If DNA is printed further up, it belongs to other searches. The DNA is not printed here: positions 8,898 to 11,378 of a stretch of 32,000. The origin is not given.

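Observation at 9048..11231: Orphan PrrC/RloC-architecture ATPase between housekeeping genes: candidate single-gene defence/abortive-infection module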

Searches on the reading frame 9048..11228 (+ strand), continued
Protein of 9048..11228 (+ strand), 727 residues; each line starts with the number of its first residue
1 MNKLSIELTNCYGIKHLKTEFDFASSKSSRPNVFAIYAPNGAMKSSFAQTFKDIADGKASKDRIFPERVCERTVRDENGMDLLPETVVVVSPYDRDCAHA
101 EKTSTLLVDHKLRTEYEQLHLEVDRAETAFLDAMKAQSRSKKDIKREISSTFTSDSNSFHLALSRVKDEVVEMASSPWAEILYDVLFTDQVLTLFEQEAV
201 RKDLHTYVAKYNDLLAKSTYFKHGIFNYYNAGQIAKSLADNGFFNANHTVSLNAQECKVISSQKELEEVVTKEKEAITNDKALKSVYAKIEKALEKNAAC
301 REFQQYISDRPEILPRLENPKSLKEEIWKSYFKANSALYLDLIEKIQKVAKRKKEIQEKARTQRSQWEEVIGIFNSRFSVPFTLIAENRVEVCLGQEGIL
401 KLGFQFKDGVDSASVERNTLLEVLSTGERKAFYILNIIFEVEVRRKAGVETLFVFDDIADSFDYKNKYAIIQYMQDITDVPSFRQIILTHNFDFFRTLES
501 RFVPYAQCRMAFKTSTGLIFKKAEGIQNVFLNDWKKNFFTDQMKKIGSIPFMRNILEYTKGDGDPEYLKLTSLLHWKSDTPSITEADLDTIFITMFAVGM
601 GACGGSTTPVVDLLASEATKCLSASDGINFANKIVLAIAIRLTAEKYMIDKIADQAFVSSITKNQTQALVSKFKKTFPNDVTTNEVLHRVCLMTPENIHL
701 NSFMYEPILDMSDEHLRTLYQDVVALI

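Call 50: search_dna_similar(query=window:9048-11228:+, collection=plasmids, mode=protein, max_rows=25)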
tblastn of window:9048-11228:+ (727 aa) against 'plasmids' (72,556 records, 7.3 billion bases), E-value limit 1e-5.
Records with a match: 29; places in all: 31; records where one place covers at least 80% of the query: 27.
Best place of each record, by identity: <60% 29.
By first word of the organism name: Vibrio 4; Rhizobium 3; Pseudomonas 3; Ralstonia 2; Paenibacillus 2; Sphingomonas 1; Chelativorans 1; Paracoccus 1; Kocuria 1; Mesorhizobium 1; and 10 more.
By predicted mobility (MOB-suite, as given by PLSDB): non-mobilizable 12; conjugative 11; mobilizable 6.
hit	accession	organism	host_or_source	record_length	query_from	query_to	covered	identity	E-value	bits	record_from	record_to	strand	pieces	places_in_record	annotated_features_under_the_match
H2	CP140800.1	Rhizobium beringeri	Trifolium pratense,whole organism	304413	1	726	100%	55.6%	0e+0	814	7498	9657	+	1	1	phage infection protein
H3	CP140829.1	Rhizobium beringeri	Trifolium pratense,whole organism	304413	1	726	100%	55.6%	0e+0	814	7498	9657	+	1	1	phage infection protein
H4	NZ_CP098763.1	Sphingomonas aerolata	cloud water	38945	1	726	100%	53.3%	0e+0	775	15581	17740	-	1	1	hypothetical protein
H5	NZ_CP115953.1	Ralstonia solanacearum CFBP2957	Solanum lycopersicum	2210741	1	727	100%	53.1%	0e+0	773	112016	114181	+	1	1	none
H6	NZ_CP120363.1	Chelativorans sp. AA-79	single cell,petroleum contaminated soil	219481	3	726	100%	53.2%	0e+0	768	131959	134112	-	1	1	AAA family ATPase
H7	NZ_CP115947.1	Ralstonia solanacearum MolK2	Musa sp.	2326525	1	727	100%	52.9%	0e+0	771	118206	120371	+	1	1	record has no annotation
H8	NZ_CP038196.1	Paracoccus versutus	single cell,soil adjacent to the roots ...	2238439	1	726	100%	51.9%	0e+0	738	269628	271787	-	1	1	none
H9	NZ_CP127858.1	Kocuria rosea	single cell culture,deep sea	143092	1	726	100%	45.8%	0e+0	596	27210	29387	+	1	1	hypothetical protein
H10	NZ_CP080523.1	Mesorhizobium sp. AR10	Astragalus sp.,Cell culture,root nodule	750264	134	726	82%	54.3%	0e+0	650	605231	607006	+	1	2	AAA family ATPase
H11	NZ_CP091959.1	Leptospira noguchii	Bos taurus,Cell culture,urine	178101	1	726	100%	42.5%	2e-170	550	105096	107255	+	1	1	hypothetical protein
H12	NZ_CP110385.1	Tritonibacter mobilis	-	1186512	1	726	100%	40.8%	1e-155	507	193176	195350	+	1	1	record has no annotation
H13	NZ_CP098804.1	Rhizobium anhuiense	Trifolium dubium,Cell culture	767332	1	726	100%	40.4%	1e-154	504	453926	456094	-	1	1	phage infection protein | hypothetical protein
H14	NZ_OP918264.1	Pseudomonas fluorescens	-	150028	1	726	100%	40.1%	5e-143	470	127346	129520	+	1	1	hypothetical protein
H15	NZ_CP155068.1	Pantoea sp. BRR-3P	single cell,Elaeagnus umbellata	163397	3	727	100%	38.9%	6e-140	461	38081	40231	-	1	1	hypothetical protein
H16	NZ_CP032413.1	Paenibacillus lautus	single colony,Tattoo ink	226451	1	727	100%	38.8%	3e-147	483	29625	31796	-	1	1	hypothetical protein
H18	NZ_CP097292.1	Providencia sp. PROV188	cell culture,hospital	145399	3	726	100%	37.9%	2e-133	442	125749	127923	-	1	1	hypothetical protein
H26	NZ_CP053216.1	Acinetobacter baumannii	Homo sapiens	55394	1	726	100%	35.5%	9e-117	394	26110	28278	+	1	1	hypothetical protein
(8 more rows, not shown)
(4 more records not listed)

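Call 51: get_annotated_region(hit=H4, flank=6000)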
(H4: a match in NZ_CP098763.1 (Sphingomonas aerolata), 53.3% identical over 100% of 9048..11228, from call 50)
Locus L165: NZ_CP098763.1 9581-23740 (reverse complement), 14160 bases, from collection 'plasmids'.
description: Sphingomonas aerolata strain PDD-32b-11 plasmid unnamed1, complete sequence
organism: Sphingomonas aerolata (NCBI taxid 185951)
taxonomy: Bacteria; Pseudomonadota; Alphaproteobacteria; Sphingomonadales; Sphingomonadaceae; Sphingomonas; Sphingomonas aerolata
host: -; source: cloud water; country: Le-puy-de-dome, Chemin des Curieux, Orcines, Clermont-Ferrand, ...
typing (MOB-suite, as given by PLSDB): mobilizable; replicon rep_cluster_1319; relaxase MOBQ
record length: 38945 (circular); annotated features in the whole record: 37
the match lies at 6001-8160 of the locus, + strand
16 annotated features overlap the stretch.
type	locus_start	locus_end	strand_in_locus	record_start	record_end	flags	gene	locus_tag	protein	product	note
CDS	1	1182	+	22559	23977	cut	-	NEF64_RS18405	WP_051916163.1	YncE family protein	-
CDS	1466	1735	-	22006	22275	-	-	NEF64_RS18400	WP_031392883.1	ribbon-helix-helix domain-containing protein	-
CDS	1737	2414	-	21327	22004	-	parA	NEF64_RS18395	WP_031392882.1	ParA family partition ATPase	-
CDS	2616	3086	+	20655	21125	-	-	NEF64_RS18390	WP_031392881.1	hypothetical protein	-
CDS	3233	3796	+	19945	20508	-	-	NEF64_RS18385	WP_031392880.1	recombinase family protein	GO:0006310 - DNA recombination [Evidence IEA]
CDS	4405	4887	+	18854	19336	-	-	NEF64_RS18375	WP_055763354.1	helix-turn-helix domain-containing protein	-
CDS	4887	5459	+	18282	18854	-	-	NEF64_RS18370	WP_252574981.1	PIN domain-containing protein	-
CDS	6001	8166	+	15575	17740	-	-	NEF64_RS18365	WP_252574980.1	hypothetical protein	-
CDS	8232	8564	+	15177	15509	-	-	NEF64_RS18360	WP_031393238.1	metalloregulator ArsR/SmtB family transcription factor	GO:0006355 - regulation of DNA-templated transcription [Evidence IEA]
CDS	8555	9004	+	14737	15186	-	arsC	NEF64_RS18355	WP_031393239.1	arsenate reductase (glutaredoxin)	GO:0046685 - response to arsenic-containing substance [Evidence IEA]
CDS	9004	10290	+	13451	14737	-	-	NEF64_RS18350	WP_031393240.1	arsenic transporter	GO:0046685 - response to arsenic-containing substance [Evidence IEA]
CDS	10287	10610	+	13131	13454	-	-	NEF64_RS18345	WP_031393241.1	YnfA family protein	-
CDS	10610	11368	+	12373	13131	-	arsH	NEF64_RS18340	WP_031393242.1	arsenical resistance protein ArsH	GO:0046685 - response to arsenic-containing substance [Evidence IEA]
CDS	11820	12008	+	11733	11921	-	-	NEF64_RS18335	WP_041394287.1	hypothetical protein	-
CDS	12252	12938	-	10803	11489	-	-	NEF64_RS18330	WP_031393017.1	transporter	-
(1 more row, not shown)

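Call 52: get_annotated_region(hit=H26, flank=6000)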
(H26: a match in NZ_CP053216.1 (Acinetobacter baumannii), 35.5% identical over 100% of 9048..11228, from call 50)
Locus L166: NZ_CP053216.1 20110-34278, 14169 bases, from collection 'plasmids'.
description: Acinetobacter baumannii strain DT0544C plasmid unnamed1, complete sequence
organism: Acinetobacter baumannii (NCBI taxid 470)
taxonomy: Bacteria; Pseudomonadota; Gammaproteobacteria; Moraxellales; Moraxellaceae; Acinetobacter; Acinetobacter baumannii
host: -; source: Homo sapiens; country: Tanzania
typing (MOB-suite, as given by PLSDB): conjugative; replicon rep_cluster_1193; relaxase MOBQ; mating-pair formation MPF_T
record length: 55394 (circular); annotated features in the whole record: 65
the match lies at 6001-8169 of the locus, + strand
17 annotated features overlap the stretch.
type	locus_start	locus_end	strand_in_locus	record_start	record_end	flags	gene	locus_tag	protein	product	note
CDS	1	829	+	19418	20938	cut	-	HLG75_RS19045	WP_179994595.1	type IV secretion system DNA-binding domain-containing protein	-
CDS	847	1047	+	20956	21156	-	-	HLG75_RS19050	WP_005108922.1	hypothetical protein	-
CDS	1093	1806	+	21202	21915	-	-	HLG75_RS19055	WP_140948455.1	lytic transglycosylase domain-containing protein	-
CDS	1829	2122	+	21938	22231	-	-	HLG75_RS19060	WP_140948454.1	TrbC/VirB2 family protein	-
CDS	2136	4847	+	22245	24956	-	-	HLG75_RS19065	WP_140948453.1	type IV secretion system protein VirB4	-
CDS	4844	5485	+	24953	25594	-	-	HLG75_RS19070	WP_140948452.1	type IV secretion system protein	-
CDS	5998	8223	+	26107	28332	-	-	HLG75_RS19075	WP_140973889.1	hypothetical protein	-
CDS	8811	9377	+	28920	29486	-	-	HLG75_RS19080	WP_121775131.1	recombinase family protein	GO:0006310 - DNA recombination [Evidence IEA]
CDS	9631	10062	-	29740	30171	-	-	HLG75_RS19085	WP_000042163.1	MarR family transcriptional regulator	-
CDS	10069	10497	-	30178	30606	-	-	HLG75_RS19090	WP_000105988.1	organic hydroperoxide resistance protein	-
CDS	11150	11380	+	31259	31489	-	vapB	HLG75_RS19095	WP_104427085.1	type II toxin-antitoxin system VapB family antitoxin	-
CDS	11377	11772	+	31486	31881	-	-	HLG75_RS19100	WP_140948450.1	type II toxin-antitoxin system VapC family toxin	-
CDS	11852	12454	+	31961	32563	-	glnP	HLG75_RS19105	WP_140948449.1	glutamine ABC transporter permease GlnP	GO:0055085 - transmembrane transport [Evidence IEA]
CDS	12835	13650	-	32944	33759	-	-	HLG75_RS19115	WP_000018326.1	aminoglycoside O-phosphotransferase APH(3')-Ia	-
predicted_resistance_gene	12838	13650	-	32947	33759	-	aph(3')-Ia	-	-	aminoglycoside O-phosphotransferase APH(3')-Ia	predicted by amrfinderplus; class AMINOGLYCOSIDE; identity 100.0%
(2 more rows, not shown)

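Call 53: get_annotated_region(hit=H2, flank=6000)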
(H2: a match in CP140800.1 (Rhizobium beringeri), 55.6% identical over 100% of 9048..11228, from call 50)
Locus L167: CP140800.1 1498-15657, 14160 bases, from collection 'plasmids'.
description: Rhizobium beringeri strain TP66 plasmid pRlX4, complete sequence
organism: Rhizobium beringeri (NCBI taxid 3019934)
taxonomy: Bacteria; Pseudomonadota; Alphaproteobacteria; Hyphomicrobiales; Rhizobiaceae; Rhizobium; Rhizobium beringeri
host: -; source: Trifolium pratense,whole organism; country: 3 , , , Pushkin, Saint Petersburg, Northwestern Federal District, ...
typing (MOB-suite, as given by PLSDB): conjugative; relaxase MOBQ; mating-pair formation MPF_T
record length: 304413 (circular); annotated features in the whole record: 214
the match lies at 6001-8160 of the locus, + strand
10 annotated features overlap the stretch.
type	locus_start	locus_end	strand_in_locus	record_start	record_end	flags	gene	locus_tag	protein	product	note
CDS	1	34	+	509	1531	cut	repB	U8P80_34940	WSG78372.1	plasmid partitioning protein RepB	-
CDS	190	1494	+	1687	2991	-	repC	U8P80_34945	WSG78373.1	plasmid replication protein RepC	-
CDS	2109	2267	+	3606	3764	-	-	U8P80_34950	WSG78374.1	hypothetical protein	-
CDS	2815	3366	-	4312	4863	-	-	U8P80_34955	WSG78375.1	DUF418 domain-containing protein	-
CDS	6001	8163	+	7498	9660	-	-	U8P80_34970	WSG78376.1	phage infection protein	-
CDS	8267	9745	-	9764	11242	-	-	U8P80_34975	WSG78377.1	hypothetical protein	-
CDS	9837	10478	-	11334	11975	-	-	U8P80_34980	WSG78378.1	hypothetical protein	-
CDS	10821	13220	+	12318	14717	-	-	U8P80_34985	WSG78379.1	hypothetical protein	-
CDS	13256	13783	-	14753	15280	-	-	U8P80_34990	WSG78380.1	hypothetical protein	-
CDS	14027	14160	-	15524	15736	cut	-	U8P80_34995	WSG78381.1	hypothetical protein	-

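Call 58: search_protein_families(library=pfam, proteins=[P0120, P0123, P0125, P0170, P0204, P0233, P0239, P0260, P0265, P0270], max_evalue=0.1)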
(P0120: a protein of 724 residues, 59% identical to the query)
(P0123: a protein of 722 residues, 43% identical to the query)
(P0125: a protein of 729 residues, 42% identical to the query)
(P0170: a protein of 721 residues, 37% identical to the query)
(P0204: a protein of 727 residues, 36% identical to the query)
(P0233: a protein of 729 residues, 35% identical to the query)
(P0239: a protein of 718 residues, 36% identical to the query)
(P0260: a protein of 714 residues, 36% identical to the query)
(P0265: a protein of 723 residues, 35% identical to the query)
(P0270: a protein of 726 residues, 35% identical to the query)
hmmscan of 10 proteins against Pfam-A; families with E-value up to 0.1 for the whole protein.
P0120 (724 aa): 2 families
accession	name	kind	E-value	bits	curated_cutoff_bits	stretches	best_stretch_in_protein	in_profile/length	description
PF13166.12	AAA_13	-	8e-12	45.1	36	1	195-497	277-581/713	AAA domain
PF02463.25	SMC_N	-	1.2e-05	25.3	40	1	20-491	19-203/220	RecF/RecN/SMC N terminal domain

P0123 (722 aa): 3 families
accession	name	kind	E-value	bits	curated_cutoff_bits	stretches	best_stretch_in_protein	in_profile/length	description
PF13166.12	AAA_13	-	1.1e-09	38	36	1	292-496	368-580/713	AAA domain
PF02463.25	SMC_N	-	1.3e-05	25.2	40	1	31-494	29-206/220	RecF/RecN/SMC N terminal domain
PF11918.13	Peptidase_S41_N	-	0.028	15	26.6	1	251-312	54-118/129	N-terminal domain of Peptidase_S41 in eukaryotic IRBP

P0125 (729 aa): 2 families
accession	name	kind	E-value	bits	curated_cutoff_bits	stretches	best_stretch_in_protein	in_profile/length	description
PF13166.12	AAA_13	-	3.6e-07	29.7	36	1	296-501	366-578/713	AAA domain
PF02463.25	SMC_N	-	0.00081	19.3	40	1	252-501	135-206/220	RecF/RecN/SMC N terminal domain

P0170 (721 aa): 3 families
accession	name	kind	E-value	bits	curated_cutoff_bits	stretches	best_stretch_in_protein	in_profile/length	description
PF13166.12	AAA_13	-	4.1e-07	29.5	36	1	319-495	396-580/713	AAA domain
PF02463.25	SMC_N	-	0.00074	19.5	40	1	196-497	135-210/220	RecF/RecN/SMC N terminal domain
PF18327.6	PRODH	-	0.061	14.1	26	0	141-170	6-35/48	Proline utilization A proline dehydrogenase N-terminal domain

P0204 (727 aa): 2 families
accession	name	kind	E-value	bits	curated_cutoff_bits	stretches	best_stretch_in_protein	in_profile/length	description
PF13166.12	AAA_13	-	3.4e-08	33.1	36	1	417-495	496-577/713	AAA domain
PF02463.25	SMC_N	-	0.02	14.8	40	1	406-495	135-205/220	RecF/RecN/SMC N terminal domain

P0233 (729 aa): 2 families
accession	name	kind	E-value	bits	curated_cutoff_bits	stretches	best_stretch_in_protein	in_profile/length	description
PF13166.12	AAA_13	-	1.5e-06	27.6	36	1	277-507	350-586/713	AAA domain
PF02463.25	SMC_N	-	0.00065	19.6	40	1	121-490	97-199/220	RecF/RecN/SMC N terminal domain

P0239 (718 aa): 5 families
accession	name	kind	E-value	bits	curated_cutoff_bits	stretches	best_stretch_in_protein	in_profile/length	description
PF02463.25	SMC_N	-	2.2e-06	27.7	40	1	23-495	25-215/220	RecF/RecN/SMC N terminal domain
PF14890.11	Intein_splicing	-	0.0035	17.6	35.8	1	326-614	8-134/155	Intein splicing domain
PF08984.16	DUF1858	-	0.0067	16.9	32.2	0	294-316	7-28/59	Domain of unknown function (DUF1858)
PF13035.11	DUF3896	-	0.036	14.7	25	0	105-142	6-42/61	Protein of unknown function (DUF3896)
PF02186.21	TFIIE_beta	-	0.042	14.5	28.1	0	196-235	7-47/66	TFIIE beta subunit core domain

P0260 (714 aa): 3 families
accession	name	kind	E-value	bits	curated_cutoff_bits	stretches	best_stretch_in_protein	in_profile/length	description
PF13166.12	AAA_13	-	2.3e-10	40.3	36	1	407-491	495-582/713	AAA domain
PF18734.6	HEPN_AbiU2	-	0.0099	15.8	26.8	1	272-348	108-175/193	AbiU2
PF02463.25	SMC_N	-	0.012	15.5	40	1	254-494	135-213/220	RecF/RecN/SMC N terminal domain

P0265 (723 aa): 2 families
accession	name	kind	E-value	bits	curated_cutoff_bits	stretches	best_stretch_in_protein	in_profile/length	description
PF13166.12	AAA_13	-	7.2e-10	38.6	36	1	418-528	498-615/713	AAA domain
PF02463.25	SMC_N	-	2.4e-05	24.3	40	1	263-502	135-213/220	RecF/RecN/SMC N terminal domain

P0270 (726 aa): 1 family
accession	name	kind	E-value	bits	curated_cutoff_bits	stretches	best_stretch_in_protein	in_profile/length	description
PF02463.25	SMC_N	-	0.00073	19.5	40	1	259-488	118-199/220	RecF/RecN/SMC N terminal domain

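Call 72: find_encoding_contigs(protein=P0019, flank=8000, max_places=1)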
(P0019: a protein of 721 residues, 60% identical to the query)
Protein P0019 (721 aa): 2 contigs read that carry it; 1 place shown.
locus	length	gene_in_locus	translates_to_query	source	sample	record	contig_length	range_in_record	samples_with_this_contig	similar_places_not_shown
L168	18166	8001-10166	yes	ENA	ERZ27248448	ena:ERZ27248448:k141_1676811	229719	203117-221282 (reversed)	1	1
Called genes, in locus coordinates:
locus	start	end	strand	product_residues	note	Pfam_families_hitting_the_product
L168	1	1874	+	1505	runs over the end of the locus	PF02985:HEAT (faint)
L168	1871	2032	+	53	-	-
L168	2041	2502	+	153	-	-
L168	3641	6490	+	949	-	PF00176:SNF2-rel_dom, PF00270:DEAD, PF04851:ResIII, PF00271:Helicase_C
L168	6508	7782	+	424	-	PF09903:DUF2130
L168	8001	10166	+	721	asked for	PF02463:SMC_N (weak)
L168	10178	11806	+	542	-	PF01555:N6_N4_Mtase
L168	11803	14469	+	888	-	PF04851:ResIII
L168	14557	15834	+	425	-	-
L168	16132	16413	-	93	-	-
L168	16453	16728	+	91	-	-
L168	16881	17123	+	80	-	-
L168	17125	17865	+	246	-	-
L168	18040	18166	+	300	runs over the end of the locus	PF01223:Endonuclease_NS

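Call 73: find_encoding_contigs(protein=P0059, flank=8000, max_places=1)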
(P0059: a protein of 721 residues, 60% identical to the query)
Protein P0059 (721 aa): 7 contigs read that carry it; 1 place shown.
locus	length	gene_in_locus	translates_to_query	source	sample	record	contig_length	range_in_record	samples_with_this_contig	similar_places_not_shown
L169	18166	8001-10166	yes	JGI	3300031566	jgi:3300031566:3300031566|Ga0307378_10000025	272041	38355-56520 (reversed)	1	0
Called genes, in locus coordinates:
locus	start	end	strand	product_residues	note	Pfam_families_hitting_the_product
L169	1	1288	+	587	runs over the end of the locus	-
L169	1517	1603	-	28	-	-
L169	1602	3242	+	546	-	PF04326:SLFN_AlbA_2, PF13749:HATPase_c_4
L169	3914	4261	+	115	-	PF01381:HTH_3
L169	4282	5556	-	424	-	PF00817:IMS, PF11799:IMS_C, PF13438:DUF4113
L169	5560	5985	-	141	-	PF00717:Peptidase_S24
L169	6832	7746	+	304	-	PF20247:DUF6602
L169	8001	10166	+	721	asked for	PF02463:SMC_N (weak)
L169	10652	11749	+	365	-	PF12686:DUF3800 (weak)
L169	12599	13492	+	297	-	PF05168:HEPN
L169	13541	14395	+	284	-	-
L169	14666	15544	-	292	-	PF02899:Phage_int_SAM_1, PF13102:Phage_int_SAM_5 (faint), PF13495:Phage_int_SAM_4, PF00589:Phage_integrase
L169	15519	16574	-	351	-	PF02899:Phage_int_SAM_1 (weak), PF00589:Phage_integrase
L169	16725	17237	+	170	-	-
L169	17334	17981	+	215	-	-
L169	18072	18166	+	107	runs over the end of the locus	-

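Call 74: find_encoding_contigs(protein=P0108, flank=8000, max_places=1)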
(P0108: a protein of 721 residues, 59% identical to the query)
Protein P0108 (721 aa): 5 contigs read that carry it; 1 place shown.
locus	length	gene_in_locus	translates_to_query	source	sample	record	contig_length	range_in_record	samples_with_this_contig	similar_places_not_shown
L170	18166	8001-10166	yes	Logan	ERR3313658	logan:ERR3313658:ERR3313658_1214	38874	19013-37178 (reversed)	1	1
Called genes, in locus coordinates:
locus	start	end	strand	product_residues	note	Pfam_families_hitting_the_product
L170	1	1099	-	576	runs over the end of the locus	PF21185:RecD_N, PF13191:AAA_16 (weak), PF13245:AAA_19, PF13604:AAA_30, PF05127:NAT10_TcmA_helicase, PF18335:SH3_13 (weak), PF01443:Viral_helicase1 (weak), PF13538:UvrD_C_2, +2 more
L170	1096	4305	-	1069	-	PF00580:UvrD-helicase, PF13245:AAA_19, PF13361:UvrD_C, PF13538:UvrD_C_2 (faint)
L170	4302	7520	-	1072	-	PF04257:RecC_N, PF27451:RecC_4th, PF17946:RecC_C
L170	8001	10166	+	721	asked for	PF02463:SMC_N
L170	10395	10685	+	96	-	-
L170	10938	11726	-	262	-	-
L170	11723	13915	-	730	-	PF02463:SMC_N, PF13476:AAA_23, PF13304:AAA_21 (faint), PF13166:AAA_13 (weak)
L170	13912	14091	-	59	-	-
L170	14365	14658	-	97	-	-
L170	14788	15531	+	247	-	PF11867:T1RH-like_C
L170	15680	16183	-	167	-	PF02556:SecB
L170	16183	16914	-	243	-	-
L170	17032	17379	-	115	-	-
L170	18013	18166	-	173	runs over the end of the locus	PF00583:Acetyltransf_1 (weak), PF13673:Acetyltransf_10, PF13508:Acetyltransf_7 (weak)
